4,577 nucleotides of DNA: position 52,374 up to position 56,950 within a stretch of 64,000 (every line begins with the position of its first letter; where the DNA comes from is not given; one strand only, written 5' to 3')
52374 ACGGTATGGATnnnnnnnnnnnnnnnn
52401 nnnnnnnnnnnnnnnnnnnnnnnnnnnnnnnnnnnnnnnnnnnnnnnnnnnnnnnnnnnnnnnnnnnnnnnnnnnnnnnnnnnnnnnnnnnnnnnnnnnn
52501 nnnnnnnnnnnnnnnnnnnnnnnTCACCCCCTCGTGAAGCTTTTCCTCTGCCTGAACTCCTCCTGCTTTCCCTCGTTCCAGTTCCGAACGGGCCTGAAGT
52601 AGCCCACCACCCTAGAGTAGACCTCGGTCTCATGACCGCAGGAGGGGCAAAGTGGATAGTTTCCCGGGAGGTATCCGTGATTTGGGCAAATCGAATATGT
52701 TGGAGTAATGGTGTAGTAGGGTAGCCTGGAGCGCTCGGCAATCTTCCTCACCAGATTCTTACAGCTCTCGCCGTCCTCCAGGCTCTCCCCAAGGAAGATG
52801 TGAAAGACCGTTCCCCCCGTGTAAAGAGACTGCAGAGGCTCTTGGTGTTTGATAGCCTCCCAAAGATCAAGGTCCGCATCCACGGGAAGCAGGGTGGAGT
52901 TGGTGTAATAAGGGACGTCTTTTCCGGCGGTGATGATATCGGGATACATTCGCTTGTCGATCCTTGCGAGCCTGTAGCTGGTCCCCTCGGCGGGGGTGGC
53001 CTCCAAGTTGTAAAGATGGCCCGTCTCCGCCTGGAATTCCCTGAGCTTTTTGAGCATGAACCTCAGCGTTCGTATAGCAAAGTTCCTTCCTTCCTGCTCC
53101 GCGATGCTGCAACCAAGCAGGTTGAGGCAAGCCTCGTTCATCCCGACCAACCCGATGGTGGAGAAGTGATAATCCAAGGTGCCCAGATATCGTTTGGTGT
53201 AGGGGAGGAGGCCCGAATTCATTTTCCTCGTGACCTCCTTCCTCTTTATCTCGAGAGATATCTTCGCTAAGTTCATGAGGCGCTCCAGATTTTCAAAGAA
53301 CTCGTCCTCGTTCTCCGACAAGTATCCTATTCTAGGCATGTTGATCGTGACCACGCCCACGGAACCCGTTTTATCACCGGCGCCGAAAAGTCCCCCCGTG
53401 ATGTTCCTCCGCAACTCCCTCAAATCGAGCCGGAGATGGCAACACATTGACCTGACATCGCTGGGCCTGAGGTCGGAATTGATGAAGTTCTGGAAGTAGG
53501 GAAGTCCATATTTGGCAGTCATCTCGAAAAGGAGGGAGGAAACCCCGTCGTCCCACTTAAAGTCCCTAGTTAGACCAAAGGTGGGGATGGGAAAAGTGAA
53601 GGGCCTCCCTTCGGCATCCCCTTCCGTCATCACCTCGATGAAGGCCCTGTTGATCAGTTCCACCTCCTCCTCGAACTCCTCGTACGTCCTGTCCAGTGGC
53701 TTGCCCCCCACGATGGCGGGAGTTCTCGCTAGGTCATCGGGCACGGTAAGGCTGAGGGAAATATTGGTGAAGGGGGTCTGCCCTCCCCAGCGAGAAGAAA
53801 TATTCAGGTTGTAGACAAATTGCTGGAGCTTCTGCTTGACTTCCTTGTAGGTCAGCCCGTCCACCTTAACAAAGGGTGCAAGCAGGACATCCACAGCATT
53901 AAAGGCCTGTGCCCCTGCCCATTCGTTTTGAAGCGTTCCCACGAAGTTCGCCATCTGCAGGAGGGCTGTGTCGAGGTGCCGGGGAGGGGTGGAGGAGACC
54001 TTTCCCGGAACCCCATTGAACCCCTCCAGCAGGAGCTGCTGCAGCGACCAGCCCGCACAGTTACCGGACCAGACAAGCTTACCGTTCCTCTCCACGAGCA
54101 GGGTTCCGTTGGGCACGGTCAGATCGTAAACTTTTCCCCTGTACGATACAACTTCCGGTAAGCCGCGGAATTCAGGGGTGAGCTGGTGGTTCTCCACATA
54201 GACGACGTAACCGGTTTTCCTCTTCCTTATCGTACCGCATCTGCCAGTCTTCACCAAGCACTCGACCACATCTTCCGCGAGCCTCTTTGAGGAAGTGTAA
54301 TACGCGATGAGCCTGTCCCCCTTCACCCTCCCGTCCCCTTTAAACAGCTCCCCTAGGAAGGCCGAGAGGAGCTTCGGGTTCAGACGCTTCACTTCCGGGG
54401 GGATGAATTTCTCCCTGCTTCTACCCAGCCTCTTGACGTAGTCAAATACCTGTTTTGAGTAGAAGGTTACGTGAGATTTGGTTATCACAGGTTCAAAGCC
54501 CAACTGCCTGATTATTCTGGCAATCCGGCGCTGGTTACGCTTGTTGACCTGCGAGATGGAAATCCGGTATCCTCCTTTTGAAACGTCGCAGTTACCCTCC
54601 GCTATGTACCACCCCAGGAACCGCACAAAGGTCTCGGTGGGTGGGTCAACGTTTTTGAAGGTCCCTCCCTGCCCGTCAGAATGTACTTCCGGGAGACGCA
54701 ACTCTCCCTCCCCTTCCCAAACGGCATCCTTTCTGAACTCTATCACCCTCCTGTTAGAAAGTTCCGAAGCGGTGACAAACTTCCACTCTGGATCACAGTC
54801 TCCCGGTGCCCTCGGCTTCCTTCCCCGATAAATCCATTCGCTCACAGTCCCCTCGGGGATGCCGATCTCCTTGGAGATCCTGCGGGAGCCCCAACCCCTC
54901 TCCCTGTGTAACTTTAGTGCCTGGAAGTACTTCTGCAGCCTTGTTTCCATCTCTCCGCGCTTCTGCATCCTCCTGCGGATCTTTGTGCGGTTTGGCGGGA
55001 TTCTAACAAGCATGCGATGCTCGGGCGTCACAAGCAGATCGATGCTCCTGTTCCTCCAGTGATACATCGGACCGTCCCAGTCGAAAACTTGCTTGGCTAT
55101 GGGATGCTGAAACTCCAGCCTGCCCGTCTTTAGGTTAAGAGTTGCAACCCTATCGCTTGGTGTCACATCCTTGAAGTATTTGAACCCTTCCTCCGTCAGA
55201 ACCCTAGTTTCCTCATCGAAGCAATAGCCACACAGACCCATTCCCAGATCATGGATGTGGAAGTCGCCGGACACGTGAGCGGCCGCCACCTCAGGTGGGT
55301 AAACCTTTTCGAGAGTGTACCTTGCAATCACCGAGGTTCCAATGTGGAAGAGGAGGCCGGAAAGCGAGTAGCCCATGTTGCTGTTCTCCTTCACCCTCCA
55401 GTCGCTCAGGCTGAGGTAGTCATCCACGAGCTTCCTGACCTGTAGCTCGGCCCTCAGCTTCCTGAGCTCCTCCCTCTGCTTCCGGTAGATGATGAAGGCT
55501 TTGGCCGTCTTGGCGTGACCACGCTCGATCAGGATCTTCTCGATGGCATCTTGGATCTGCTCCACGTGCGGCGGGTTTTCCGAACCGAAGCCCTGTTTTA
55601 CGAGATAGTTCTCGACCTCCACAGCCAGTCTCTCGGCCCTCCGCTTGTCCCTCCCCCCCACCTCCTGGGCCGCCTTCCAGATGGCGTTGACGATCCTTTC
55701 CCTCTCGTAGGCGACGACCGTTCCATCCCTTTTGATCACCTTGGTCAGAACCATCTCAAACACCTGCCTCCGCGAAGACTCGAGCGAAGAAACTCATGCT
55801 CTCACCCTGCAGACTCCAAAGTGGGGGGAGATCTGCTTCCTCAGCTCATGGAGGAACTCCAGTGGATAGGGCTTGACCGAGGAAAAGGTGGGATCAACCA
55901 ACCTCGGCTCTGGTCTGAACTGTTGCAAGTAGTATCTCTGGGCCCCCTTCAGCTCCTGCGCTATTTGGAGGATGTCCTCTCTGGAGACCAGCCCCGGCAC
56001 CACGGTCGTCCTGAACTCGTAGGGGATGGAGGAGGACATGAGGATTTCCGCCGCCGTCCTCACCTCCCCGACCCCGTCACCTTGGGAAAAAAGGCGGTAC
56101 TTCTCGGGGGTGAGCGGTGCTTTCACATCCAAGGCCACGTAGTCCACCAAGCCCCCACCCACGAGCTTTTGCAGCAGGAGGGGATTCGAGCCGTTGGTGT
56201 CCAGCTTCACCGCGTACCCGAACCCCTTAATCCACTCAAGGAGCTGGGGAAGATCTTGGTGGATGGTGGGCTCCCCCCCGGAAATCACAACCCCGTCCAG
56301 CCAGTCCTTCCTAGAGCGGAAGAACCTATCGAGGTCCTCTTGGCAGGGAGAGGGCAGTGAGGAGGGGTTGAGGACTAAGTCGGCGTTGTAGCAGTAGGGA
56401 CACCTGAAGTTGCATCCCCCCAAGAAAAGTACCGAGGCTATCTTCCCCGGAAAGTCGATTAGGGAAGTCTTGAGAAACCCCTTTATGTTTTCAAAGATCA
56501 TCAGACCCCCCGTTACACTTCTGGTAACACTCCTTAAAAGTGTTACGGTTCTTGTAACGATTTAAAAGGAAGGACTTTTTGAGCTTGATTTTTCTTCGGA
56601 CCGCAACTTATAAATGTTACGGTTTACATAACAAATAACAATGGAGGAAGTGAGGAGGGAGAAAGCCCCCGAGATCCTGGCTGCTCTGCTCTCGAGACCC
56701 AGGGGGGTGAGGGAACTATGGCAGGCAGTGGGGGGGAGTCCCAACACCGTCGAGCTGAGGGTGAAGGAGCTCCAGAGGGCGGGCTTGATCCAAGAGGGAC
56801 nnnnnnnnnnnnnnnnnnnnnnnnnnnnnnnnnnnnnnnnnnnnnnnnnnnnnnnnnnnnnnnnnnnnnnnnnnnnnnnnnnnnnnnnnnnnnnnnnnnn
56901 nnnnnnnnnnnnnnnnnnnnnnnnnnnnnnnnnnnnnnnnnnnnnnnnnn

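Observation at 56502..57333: Triple GTTAC-N7-GTAAC operator array between nrdG and a divergently transcribed wHTH–DUF4065 (Panacea-like) protein: a candidate undescribed regulator of anaerobic ribonucleotide reductase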

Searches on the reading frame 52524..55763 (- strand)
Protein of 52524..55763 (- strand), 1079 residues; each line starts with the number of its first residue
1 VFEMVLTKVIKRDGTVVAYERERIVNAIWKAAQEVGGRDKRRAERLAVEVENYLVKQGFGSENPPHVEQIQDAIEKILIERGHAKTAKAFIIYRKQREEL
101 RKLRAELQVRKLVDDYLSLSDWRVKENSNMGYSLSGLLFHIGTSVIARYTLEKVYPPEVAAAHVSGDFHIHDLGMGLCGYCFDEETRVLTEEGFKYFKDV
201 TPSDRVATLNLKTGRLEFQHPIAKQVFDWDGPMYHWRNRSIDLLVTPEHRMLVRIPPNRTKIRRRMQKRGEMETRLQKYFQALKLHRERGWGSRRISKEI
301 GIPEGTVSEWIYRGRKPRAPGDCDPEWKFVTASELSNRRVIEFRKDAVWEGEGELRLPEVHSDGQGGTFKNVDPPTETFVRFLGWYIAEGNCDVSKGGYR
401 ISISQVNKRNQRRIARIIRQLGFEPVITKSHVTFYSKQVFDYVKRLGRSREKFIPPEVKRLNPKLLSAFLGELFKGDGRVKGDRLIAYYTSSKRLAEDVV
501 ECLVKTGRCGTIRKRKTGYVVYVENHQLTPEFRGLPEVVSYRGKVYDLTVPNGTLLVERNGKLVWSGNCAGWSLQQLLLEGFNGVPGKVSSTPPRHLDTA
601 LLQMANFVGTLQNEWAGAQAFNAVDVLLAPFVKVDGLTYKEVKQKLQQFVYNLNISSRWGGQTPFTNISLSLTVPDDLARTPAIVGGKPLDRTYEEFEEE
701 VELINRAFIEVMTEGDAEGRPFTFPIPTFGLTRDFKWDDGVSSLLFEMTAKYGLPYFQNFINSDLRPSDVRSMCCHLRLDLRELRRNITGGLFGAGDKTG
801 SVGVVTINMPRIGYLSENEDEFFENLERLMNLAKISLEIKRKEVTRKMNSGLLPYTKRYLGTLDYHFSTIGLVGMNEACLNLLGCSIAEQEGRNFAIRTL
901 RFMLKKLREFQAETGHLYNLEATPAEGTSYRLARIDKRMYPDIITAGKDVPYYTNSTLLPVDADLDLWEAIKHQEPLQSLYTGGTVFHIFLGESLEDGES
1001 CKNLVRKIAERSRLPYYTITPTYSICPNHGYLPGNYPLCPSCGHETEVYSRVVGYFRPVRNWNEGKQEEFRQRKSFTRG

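Call 4: search_protein_families(library=pfam, proteins=[window:52524-55763:-], max_evalue=0.1)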
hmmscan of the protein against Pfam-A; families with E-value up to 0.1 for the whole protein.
window:52524-55763:- (1079 aa): 6 families
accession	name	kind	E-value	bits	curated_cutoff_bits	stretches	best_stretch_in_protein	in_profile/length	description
PF13597.11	NRDD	-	1.7e-184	615.1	26.2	2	566-1076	55-562/562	Anaerobic ribonucleoside-triphosphate reductase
PF03477.21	ATP-cone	-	2.2e-19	70.2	25.8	1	8-99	2-88/88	ATP cone domain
PF14528.11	LAGLIDADG_3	-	2e-10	41.2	22.5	2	467-519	4-64/82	LAGLIDADG-like domain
PF08281.18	Sigma70_r4_2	-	1.6e-05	24.9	25.7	1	278-316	14-52/54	Sigma-70, region 4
PF13384.12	HTH_23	-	0.00086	19.5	24.6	1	281-313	9-40/50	Homeodomain-like domain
PF14527.11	LAGLIDADG_WhiA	-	0.017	15.7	23.2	0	490-525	28-63/93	WhiA LAGLIDADG-like domain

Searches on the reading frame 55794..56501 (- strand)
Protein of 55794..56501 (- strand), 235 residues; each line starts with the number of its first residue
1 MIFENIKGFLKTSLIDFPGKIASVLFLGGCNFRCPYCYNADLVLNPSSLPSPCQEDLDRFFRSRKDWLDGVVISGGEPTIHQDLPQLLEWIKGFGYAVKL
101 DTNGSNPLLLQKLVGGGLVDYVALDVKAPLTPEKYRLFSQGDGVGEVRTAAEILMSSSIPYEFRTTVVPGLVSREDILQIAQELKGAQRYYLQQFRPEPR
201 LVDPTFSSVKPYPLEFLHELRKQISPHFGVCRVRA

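Call 4: search_protein_families(library=pfam, proteins=[window:55794-56501:-], max_evalue=0.1)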
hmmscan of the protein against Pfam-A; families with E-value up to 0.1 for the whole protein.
window:55794-56501:- (235 aa): 2 families
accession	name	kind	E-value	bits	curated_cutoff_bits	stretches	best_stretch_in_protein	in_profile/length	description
PF04055.27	Radical_SAM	-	2.5e-14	54.2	29.5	1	26-181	3-163/166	Radical SAM superfamily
PF13353.11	Fer4_12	-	1.7e-08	35.3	22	1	23-91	8-74/137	4Fe-4S single cluster domain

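Call 6: search_protein_families(library=ncbifam, proteins=[window:55794-56501:-], max_evalue=0.1)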
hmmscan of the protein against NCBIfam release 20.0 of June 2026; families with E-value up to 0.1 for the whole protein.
window:55794-56501:- (235 aa): 50 families (the best 25 are shown)
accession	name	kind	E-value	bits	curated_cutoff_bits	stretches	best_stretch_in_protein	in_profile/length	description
TIGR02495.1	NrdG2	equivalog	6.2e-54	182.3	131.15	1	5-196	1-193/193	anaerobic ribonucleoside-triphosphate reductase activating protein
TIGR04041.1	activase_YjjW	hypoth_equivalog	6.1e-17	61.9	250.2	2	60-197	101-240/276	YjjW family glycine radical enzyme activase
TIGR02493.1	PFLA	equivalog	4.5e-16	59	231.75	1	12-187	8-186/235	pyruvate formate-lyase-activating protein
TIGR02494.1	PFLE_PFLC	subfamily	7.1e-09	35.3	174.35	2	11-40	6-34/293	glycyl-radical enzyme activating protein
TIGR02668.1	moaA_archaeal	equivalog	2.8e-08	33.1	325.25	1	29-149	19-138/303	GTP 3',8-cyclase MoaA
TIGR02491.1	NrdG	equivalog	3.3e-08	33.6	126.1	1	7-93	3-89/154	anaerobic ribonucleoside-triphosphate reductase activating protein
TIGR04317.1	W_rSAM_matur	equivalog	6.7e-08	32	380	1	29-114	13-99/349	tungsten cofactor oxidoreductase radical SAM maturase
NF045646.2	rSAM_Se_TrsS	equivalog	1.6e-07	30.3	490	1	30-105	96-171/441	radical SAM (seleno)protein TrsS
TIGR03963.1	rSAM_QueE_Clost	equivalog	2.4e-07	30.6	260.1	1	19-108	18-106/219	putative 7-carboxy-7-deazaguanine synthase QueE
NF038283.1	viperin_w_prok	equivalog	2.4e-07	30.2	180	1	29-106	11-94/281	viperin family antiviral radical SAM protein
TIGR02666.1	moaA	equivalog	3e-07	29.7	284.05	1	30-106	20-102/336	GTP 3',8-cyclase MoaA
NF001199.0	PRK00164.2-1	equivalog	3.9e-07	29.5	231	1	29-152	21-143/308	GTP 3',8-cyclase MoaA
NF045574.1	sacti_mat_StsB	exception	5e-07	28.9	625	1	28-104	104-178/466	StsB family radical SAM/SPASM domain sactipeptide maturase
NF048010.1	SfplDhtActHpsHDes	equivalog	1.6e-06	27.1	430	2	69-188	133-253/298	(2S)-3-sulfopropanediol dehydratase activating enzyme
NF045702.1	rSAM_GDGT_ether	equivalog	2.4e-06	26.4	450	1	29-105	95-174/486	tetraether lipid synthase Tes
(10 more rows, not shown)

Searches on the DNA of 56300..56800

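Call 63: search_rna_families(source=window, start=56300, end=56800, threshold=evalue, max_evalue=1)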
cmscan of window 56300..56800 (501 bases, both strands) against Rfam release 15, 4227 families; matches with E-value up to 1: 2.
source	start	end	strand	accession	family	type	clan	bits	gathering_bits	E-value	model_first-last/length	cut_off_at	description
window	56576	56785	+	RF02272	Vax2os1_3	Gene; lncRNA;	-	18.9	50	0.16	1-199/199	no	Vax2os1 conserved region 3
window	56415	56495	-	RF02172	RFPL3-AS1_2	Gene; lncRNA;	-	15.9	40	0.11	1-71/71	no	RFPL3 antisense RNA 1 conserved region 2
